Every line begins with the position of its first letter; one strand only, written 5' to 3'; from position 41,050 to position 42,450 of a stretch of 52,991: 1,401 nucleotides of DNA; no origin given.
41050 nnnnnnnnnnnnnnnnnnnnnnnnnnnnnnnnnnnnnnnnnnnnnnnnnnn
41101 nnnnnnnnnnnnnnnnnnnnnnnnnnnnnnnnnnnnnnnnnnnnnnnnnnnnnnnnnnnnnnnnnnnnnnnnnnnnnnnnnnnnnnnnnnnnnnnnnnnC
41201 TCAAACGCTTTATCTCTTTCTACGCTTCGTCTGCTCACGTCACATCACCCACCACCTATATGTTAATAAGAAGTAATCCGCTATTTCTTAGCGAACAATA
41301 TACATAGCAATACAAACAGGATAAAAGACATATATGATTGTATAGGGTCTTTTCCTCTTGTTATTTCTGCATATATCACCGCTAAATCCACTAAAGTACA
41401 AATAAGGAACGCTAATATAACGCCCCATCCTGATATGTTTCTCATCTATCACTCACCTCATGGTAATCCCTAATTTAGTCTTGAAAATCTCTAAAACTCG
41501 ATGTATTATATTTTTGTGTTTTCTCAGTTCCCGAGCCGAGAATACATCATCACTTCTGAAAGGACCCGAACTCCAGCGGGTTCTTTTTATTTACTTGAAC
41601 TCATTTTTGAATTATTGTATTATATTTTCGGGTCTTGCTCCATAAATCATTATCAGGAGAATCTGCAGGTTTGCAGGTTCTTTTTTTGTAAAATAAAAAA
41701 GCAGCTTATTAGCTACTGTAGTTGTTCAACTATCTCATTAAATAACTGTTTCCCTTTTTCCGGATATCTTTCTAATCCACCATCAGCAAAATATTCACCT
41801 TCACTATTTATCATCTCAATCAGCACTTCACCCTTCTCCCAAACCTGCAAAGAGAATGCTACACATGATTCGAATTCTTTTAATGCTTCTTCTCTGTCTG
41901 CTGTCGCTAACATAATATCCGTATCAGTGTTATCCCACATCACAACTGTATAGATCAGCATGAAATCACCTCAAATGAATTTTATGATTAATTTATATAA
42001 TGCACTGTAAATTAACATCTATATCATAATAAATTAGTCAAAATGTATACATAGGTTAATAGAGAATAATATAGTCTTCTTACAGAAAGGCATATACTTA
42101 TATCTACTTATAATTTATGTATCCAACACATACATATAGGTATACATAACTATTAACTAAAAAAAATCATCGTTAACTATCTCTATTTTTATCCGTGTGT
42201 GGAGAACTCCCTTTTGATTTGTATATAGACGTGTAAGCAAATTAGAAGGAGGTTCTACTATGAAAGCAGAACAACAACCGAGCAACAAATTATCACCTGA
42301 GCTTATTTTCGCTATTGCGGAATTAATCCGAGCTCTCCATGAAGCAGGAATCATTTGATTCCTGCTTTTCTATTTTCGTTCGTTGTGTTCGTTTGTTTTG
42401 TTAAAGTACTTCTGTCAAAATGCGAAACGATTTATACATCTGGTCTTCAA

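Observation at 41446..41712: Two tandem, paralogous sRNA mini-genes antisense to the leader of the terminase (late) operon, next to a hydrophobic 54-aa ORF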

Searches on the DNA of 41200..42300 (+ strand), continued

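Call 18: search_dna_similar(query=window:41446-41720:+, collection=phages, mode=distant, max_rows=40, max_evalue=1)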
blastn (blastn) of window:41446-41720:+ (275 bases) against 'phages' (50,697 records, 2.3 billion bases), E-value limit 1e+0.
Records with a match: 20; places in all: 20; records where one place covers at least 80% of the query: 0.
Best place of each record, by identity: >=99% 2; 95-99% 2; 90-95% 7; 80-90% 9.
By first word of the organism name: Bacillus 7; Streptococcus 6; Paenibacillus 3; Prevotella 3; Stenotrophomonas 1.
By host as written in the record: Bacillus thuringiensis 4; Prevotella sp. 3; Paenibacillus glucanolyticus P073A 2; Streptococcus mutans DPC6143 2; Streptococcus thermophilus S4 1; Streptococcus lutetiensis Bplus 1; Streptococcus lutetiensis OC2C 1; Streptococcus equinus OC1D 1; and 5 more.
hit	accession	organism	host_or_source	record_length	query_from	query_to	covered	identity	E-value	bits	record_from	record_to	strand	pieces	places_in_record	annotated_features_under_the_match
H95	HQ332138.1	Paenibacillus phage PG1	Paenibacillus glucanolyticus P073A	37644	234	274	15%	85.4%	2e-3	48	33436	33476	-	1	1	none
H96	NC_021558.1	Paenibacillus phage PG1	Paenibacillus glucanolyticus P073A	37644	234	274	15%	85.4%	2e-3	48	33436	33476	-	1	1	none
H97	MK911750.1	Streptococcus phage P738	Streptococcus thermophilus S4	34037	140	175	13%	86.1%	7e-2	44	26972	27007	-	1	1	none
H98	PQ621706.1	Streptococcus phage Mushu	Streptococcus lutetiensis Bplus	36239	140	175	13%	86.1%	7e-2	44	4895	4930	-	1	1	none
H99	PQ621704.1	Streptococcus phage CSJC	Streptococcus lutetiensis OC2C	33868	147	181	13%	88.6%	7e-2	43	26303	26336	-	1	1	none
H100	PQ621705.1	Streptococcus phage Taco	Streptococcus equinus OC1D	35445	147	181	13%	88.6%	7e-2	43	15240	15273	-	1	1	none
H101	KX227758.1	Bacillus phage PfNC7401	Bacillus cereus NC7401/2455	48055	244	273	11%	90.0%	3e-1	42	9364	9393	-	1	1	hypothetical protein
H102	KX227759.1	Bacillus phage PfIS075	Bacillus cereus IS075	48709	244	273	11%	90.0%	3e-1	42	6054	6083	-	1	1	hypothetical protein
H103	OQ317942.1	Bacillus phage 0105phi7-2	Bacillus thuringiensis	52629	1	26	9%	100.0%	2e-3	48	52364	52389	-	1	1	none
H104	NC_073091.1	Bacillus phage 0105phi7-2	Bacillus thuringiensis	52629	1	26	9%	100.0%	2e-3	48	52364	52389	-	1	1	none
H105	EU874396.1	Bacillus phage IEBH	Bacillus thuringiensis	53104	244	272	11%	89.7%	9e-1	40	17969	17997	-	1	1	none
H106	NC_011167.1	Bacillus phage IEBH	Bacillus thuringiensis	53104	244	272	11%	89.7%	9e-1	40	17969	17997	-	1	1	none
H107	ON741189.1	Bacillus phage vB_BceS_LY4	Bacillus cereus 367-H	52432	244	272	11%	89.7%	9e-1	40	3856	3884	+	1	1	none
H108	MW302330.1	Stenotrophomonas phage TS-12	Stenotrophomonas maltophilia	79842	237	264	10%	90.0%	9e-1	39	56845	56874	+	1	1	none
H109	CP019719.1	Paenibacillus phage phiERICV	Paenibacillus larvae subsp. larvae ...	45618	228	254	10%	92.6%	3e-1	41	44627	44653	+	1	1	none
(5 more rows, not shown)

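Call 22: get_annotated_region(hit=H65, flank=2500)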
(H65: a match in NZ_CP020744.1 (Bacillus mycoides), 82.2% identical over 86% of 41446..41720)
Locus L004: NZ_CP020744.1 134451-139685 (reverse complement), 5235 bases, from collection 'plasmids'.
description: Bacillus mycoides strain Gnyt1 plasmid unnamed1, complete sequence
organism: Bacillus mycoides (NCBI taxid 1405)
taxonomy: Bacteria; Bacillota; Bacilli; Bacillales; Bacillaceae; Bacillus; Bacillus mycoides
host: -; source: whole organism,soil; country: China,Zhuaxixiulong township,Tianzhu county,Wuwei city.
typing (MOB-suite, as given by PLSDB): non-mobilizable; replicon rep_cluster_125,rep_cluster_1698
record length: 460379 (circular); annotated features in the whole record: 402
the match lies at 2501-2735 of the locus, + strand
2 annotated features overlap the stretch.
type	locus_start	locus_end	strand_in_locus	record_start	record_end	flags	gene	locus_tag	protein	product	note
CDS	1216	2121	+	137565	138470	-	-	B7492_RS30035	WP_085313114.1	alpha/beta hydrolase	-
CDS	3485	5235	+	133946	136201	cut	-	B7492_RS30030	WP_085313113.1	cell wall-binding protein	-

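Call 23: get_annotated_region(hit=H66, flank=2500)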
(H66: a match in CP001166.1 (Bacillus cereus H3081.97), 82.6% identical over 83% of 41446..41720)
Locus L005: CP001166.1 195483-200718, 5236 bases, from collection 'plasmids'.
description: Bacillus cereus H3081.97 plasmid pH308197_258, complete sequence
organism: Bacillus cereus H3081.97 (NCBI taxid 451708)
taxonomy: Bacteria; Bacillota; Bacilli; Bacillales; Bacillaceae; Bacillus; Bacillus cereus; Bacillus cereus H3081.97
host: -; source: -; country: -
typing (MOB-suite, as given by PLSDB): non-mobilizable; replicon rep_cluster_125,rep_cluster_1698; mating-pair formation MPF_T
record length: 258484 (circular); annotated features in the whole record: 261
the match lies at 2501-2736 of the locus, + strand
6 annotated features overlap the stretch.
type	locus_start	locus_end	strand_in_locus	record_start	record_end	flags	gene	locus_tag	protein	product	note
CDS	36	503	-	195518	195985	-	-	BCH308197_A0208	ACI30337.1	transcription factor, RsfA family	-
CDS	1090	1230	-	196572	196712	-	-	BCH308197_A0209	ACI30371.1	methyl-accepting chemotaxis protein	-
CDS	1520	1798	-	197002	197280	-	-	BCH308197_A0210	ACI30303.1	transcriptional regulator, ArsR family protein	-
CDS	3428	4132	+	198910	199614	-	-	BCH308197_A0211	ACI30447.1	conserved hypothetical protein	-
CDS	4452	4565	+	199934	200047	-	-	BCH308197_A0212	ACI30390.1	hypothetical protein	-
CDS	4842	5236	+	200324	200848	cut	-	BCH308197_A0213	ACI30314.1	NlpC/P60 family domain protein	-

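Call 24: get_annotated_region(hit=H68, flank=2500)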
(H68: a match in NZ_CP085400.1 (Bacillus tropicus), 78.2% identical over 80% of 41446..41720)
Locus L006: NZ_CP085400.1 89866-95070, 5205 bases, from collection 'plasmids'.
description: Bacillus tropicus strain CK18 plasmid unnamed1, complete sequence
organism: Bacillus tropicus (NCBI taxid 2026188)
taxonomy: Bacteria; Bacillota; Bacilli; Bacillales; Bacillaceae; Bacillus; Bacillus tropicus
host: -; source: single cell,soil; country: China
typing (MOB-suite, as given by PLSDB): non-mobilizable; replicon rep_cluster_125,rep_cluster_164
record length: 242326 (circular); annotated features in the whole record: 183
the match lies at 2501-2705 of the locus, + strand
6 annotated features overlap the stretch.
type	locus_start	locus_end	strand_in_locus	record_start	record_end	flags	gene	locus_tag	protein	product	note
CDS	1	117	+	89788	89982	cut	-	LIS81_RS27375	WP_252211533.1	hypothetical protein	-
CDS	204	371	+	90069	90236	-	-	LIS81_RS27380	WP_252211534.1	hypothetical protein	-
CDS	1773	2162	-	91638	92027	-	-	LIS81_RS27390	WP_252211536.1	hypothetical protein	-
CDS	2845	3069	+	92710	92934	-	-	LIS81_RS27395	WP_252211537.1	DUF2187 domain-containing protein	-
CDS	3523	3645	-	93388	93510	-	-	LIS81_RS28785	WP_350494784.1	DUF4083 family protein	-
CDS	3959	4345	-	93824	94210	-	-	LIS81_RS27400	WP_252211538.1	hypothetical protein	-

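Call 25: get_annotated_region(hit=H61, flank=2500)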
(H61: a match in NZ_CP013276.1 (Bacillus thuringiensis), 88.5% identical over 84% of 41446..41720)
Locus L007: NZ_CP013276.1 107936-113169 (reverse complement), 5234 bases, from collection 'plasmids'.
description: Bacillus thuringiensis serovar israelensis strain AM65-52 plasmid pAM65-52-1-360K, complete sequence
organism: Bacillus thuringiensis (NCBI taxid 1430)
taxonomy: Bacteria; Bacillota; Bacilli; Bacillales; Bacillaceae; Bacillus; Bacillus thuringiensis
host: -; source: Vectobac,bacterial clone,Commercial powder; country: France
typing (MOB-suite, as given by PLSDB): conjugative; replicon rep_cluster_1912; relaxase MOBP; mating-pair formation MPF_T
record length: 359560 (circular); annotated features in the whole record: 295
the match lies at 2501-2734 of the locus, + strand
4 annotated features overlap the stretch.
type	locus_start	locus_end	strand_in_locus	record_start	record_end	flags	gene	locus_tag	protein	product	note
CDS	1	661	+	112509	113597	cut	tnpB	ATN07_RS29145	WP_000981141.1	IS200/IS605 family element RNA-guided endonuclease TnpB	-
CDS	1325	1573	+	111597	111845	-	-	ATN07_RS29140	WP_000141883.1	hypothetical protein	-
CDS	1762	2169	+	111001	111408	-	-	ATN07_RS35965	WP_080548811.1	DUF4870 domain-containing protein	-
CDS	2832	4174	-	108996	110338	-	-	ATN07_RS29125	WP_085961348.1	IS3 family transposase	-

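Call 39: get_annotated_region(hit=H83, flank=2500)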
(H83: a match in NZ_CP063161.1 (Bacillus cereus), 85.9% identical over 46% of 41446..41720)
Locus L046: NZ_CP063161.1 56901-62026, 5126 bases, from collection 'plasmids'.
description: Bacillus cereus strain CF4-51 plasmid p3, complete sequence
organism: Bacillus cereus (NCBI taxid 1396)
taxonomy: Bacteria; Bacillota; Bacilli; Bacillales; Bacillaceae; Bacillus; Bacillus cereus
host: -; source: -; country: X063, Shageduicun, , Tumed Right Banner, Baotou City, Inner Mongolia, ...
typing (MOB-suite, as given by PLSDB): conjugative; replicon rep_cluster_1912; relaxase MOBP; mating-pair formation MPF_T
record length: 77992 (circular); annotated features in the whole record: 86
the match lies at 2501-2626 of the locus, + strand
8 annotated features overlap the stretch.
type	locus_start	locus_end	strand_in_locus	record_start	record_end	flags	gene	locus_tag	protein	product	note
CDS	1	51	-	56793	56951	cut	-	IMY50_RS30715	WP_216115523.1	hypothetical protein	-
CDS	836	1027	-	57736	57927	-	-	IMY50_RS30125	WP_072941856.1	hypothetical protein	-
CDS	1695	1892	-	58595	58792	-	-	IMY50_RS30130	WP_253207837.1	hypothetical protein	-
CDS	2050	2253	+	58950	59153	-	-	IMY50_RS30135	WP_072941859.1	hypothetical protein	-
CDS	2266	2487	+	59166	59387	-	-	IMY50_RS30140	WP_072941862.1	hypothetical protein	-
CDS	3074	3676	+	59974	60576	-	-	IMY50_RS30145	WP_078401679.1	DUF3967 domain-containing protein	-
CDS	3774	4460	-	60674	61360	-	-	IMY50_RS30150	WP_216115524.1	restriction endonuclease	GO:0009307 - DNA restriction-modification system [Evidence IEA]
CDS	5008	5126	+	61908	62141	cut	-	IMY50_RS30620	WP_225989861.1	hypothetical protein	-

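Call 40: get_annotated_region(hit=H84, flank=2500)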
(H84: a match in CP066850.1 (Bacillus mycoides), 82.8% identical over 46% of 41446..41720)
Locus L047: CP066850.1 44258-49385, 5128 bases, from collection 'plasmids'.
description: Bacillus mycoides strain BPN 08/1 plasmid pl83, complete sequence
organism: Bacillus mycoides (NCBI taxid 1405)
taxonomy: Bacteria; Bacillota; Bacilli; Bacillales; Bacillaceae; Bacillus; Bacillus mycoides
host: -; source: single cell,soil; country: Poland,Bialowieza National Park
typing (MOB-suite, as given by PLSDB): mobilizable; replicon rep_cluster_1520,rep_cluster_1912; relaxase MOBP
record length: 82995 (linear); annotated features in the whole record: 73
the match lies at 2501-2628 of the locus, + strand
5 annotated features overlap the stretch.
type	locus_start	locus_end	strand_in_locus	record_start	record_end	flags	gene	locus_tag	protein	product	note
CDS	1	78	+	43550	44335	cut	-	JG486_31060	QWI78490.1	GNAT family N-acetyltransferase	-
CDS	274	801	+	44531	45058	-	-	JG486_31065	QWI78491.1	hypothetical protein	-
CDS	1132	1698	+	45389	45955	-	-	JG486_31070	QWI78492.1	hypothetical protein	-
CDS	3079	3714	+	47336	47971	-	-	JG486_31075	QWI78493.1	DUF3967 domain-containing protein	-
CDS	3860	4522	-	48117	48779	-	-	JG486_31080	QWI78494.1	restriction endonuclease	-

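Call 41: get_annotated_region(hit=H91, flank=2500)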
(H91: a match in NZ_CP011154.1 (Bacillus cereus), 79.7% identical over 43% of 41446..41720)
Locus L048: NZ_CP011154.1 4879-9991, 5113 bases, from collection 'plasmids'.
description: Bacillus cereus strain CMCC P0011 plasmid pRML05, complete sequence
organism: Bacillus cereus (NCBI taxid 1396)
taxonomy: Bacteria; Bacillota; Bacilli; Bacillales; Bacillaceae; Bacillus; Bacillus cereus
host: -; source: cell culture,soil; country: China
typing (MOB-suite, as given by PLSDB): non-mobilizable; replicon rep_cluster_125; mating-pair formation MPF_T
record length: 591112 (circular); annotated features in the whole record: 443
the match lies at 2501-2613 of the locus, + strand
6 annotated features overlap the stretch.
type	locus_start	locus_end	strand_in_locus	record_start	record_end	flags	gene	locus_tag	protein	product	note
CDS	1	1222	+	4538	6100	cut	-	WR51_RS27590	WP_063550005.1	matrixin family metalloprotease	GO:0006508 - proteolysis [Evidence IEA]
CDS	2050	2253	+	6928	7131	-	-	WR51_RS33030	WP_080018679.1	hypothetical protein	-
CDS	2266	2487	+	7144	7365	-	-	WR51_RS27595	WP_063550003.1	hypothetical protein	-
CDS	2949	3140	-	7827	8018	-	-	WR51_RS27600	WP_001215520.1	hypothetical protein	-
CDS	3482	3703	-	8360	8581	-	-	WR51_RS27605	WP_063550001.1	hypothetical protein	-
CDS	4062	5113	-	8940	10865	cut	-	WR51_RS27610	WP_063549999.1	insecticidal delta-endotoxin Cry8Ea1 family protein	GO:0001907 - killing by symbiont of host cells [Evidence IEA]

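Call 42: get_annotated_region(hit=H87, flank=2500)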
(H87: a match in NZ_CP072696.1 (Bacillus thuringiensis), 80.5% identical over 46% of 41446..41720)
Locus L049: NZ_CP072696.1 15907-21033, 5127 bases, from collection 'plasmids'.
description: Bacillus thuringiensis strain IMBL-B9 plasmid pKBT62n2, complete sequence
organism: Bacillus thuringiensis (NCBI taxid 1428)
taxonomy: Bacteria; Bacillota; Bacilli; Bacillales; Bacillaceae; Bacillus; Bacillus thuringiensis
host: -; source: whole organism; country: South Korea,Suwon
typing (MOB-suite, as given by PLSDB): non-mobilizable; replicon rep_cluster_459,rep_cluster_920
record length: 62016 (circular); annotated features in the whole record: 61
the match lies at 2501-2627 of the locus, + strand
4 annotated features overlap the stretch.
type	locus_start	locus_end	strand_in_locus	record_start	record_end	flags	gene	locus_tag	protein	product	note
CDS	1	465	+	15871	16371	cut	-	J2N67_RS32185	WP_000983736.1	hypothetical protein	-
CDS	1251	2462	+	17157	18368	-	-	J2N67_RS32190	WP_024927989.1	replication initiation protein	GO:0006270 - DNA replication initiation [Evidence IEA]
CDS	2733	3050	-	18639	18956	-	-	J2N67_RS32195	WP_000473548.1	hypothetical protein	-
CDS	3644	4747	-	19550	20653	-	-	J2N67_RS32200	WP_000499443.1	ThiF family adenylyltransferase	-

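Call 43: get_annotated_region(hit=H89, flank=2500)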
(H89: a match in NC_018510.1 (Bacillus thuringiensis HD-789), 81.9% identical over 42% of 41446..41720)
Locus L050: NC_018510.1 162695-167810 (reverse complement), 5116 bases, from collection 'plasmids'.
description: Bacillus thuringiensis HD-789 plasmid pBTHD789-3, complete sequence
organism: Bacillus thuringiensis HD-789 (NCBI taxid 1217737)
taxonomy: Bacteria; Bacillota; Bacilli; Bacillales; Bacillaceae; Bacillus; Bacillus thuringiensis; Bacillus thuringiensis HD-789
host: -; source: -; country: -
typing (MOB-suite, as given by PLSDB): non-mobilizable; replicon rep_cluster_125,rep_cluster_459,rep_cluster_920
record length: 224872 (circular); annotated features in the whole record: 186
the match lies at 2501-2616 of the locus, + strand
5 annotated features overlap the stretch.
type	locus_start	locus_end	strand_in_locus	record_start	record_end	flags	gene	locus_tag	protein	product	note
CDS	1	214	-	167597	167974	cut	-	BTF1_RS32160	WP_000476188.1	DUF3888 domain-containing protein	-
CDS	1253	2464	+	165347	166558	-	-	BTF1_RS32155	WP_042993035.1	replication initiation protein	GO:0006270 - DNA replication initiation [Evidence IEA]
CDS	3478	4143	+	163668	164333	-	-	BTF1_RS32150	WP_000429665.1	trypsin-like serine protease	-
CDS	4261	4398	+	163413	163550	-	-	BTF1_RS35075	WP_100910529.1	class III lanthipeptide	-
CDS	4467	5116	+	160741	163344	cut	lanKC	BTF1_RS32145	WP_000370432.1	class III lanthionine synthetase LanKC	GO:0005975 - carbohydrate metabolic process [Evidence IEA]; GO:0006468 - protein phosphorylation [Evidence IEA]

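Call 44: get_annotated_region(hit=H81, flank=2500)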
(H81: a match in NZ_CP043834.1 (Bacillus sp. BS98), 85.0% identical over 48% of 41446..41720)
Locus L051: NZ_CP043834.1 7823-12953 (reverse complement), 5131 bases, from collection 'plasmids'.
description: Bacillus sp. BS98 plasmid unnamed4
organism: Bacillus sp. BS98 (NCBI taxid 2608254)
taxonomy: Bacteria; Bacillota; Bacilli; Bacillales; Bacillaceae; Bacillus; Bacillus sp. BS98
host: -; source: oyster,whole organism,intestinal tract; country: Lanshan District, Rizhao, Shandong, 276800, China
typing (MOB-suite, as given by PLSDB): non-mobilizable; replicon rep_cluster_459
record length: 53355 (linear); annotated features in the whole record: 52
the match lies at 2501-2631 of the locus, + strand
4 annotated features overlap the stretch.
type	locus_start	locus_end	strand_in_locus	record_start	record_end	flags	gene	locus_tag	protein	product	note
CDS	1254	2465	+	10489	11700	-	-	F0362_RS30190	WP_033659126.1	replication initiation protein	GO:0006270 - DNA replication initiation [Evidence IEA]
CDS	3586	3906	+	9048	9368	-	-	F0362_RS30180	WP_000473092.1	hypothetical protein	-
CDS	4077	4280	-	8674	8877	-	-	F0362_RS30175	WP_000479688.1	hypothetical protein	-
CDS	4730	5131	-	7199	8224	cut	-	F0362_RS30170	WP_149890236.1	hypothetical protein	-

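Call 58: get_annotated_region(hit=H1, flank=3000)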
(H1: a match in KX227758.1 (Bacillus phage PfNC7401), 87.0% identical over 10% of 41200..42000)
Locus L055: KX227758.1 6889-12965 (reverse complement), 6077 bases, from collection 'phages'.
description: Bacillus phage PfNC7401, complete genome.
organism: Bacillus phage PfNC7401 (NCBI taxid 1868601)
taxonomy: Viruses; Duplodnaviria; Heunggongvirae; Uroviricota; Caudoviricetes; Cecivirus
host: Bacillus cereus NC7401/2455; source: -; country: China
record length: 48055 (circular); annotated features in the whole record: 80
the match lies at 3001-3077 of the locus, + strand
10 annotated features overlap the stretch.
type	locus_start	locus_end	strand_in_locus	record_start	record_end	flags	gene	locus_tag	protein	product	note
CDS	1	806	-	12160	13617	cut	-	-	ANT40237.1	portal protein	-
CDS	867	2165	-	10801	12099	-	-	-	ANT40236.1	terminase large subunit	-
CDS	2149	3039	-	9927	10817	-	-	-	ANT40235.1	terminase small subunit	-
CDS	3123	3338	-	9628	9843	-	-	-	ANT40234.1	hypothetical protein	-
CDS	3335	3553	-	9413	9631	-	-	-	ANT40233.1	hypothetical protein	-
CDS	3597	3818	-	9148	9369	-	-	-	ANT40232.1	hypothetical protein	-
CDS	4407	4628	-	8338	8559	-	-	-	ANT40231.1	hypothetical protein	-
CDS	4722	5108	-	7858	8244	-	-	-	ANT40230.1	hypothetical protein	-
CDS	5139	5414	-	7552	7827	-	-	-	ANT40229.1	hypothetical protein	-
CDS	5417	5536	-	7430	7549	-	-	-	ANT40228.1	hypothetical protein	-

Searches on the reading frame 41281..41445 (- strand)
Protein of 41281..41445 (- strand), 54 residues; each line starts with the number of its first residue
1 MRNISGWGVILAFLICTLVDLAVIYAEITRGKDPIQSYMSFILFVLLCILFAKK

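Call 37: search_protein_families(library=pfam, proteins=[window:41281-41445:-], max_evalue=0.1)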
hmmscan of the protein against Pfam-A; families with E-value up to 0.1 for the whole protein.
window:41281-41445:- (54 aa): 1 family
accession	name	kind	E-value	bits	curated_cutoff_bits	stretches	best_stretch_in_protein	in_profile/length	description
PF13231.12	PMT_2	-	0.033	14.8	26.1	1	5-50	20-65/160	Dolichyl-phosphate-mannose-protein mannosyltransferase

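Call 38: search_protein_families(library=phrogs, proteins=[window:41281-41445:-], max_evalue=0.01)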
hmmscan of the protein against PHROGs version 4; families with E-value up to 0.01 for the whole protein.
window:41281-41445:- (54 aa): 0 families

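Call 54: find_encoding_contigs(protein=window:41281-41445:-, flank=2500, max_places=10)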
Protein window:41281-41445:- (54 aa): 2 contigs read that carry it; 2 places shown.
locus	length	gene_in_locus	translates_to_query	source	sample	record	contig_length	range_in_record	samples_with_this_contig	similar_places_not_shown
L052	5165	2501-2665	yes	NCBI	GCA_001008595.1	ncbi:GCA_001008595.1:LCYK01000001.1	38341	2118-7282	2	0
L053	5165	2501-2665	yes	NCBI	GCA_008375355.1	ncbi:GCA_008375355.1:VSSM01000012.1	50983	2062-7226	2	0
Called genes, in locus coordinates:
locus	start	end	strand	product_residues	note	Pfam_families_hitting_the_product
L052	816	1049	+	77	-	-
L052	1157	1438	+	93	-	-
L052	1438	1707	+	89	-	PF11195:Tad2-like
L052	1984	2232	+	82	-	-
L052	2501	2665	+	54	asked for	-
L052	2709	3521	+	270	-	-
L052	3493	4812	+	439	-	PF04466:Terminase_3, PF03237:Terminase_6N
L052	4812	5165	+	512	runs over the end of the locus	PF04860:Phage_portal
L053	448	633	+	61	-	-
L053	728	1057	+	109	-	-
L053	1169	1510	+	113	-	-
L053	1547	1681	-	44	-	-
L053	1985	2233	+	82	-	-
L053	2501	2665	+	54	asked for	-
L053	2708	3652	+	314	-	PF10668:Phage_terminase, PF03592:Terminase_2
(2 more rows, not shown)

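Call 84: find_homologous_proteins(query=window:41281-41445:-, max_evalue=0.001)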
Query window:41281-41445:- (54 aa): 1 proteins with E <= 0.001 among 1 candidates.
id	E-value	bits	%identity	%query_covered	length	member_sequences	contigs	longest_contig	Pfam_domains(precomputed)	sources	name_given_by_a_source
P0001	1.6e-26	108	96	100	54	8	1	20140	-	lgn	-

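Call 85: search_protein_families(library=padloc, proteins=[window:41281-41445:-], max_evalue=0.01)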
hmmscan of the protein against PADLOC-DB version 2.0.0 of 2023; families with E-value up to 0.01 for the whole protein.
window:41281-41445:- (54 aa): 0 families

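Call 86: search_protein_families(library=ncbifam, proteins=[window:41281-41445:-], max_evalue=0.01)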
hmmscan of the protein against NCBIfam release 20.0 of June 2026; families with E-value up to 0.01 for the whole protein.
window:41281-41445:- (54 aa): 0 families
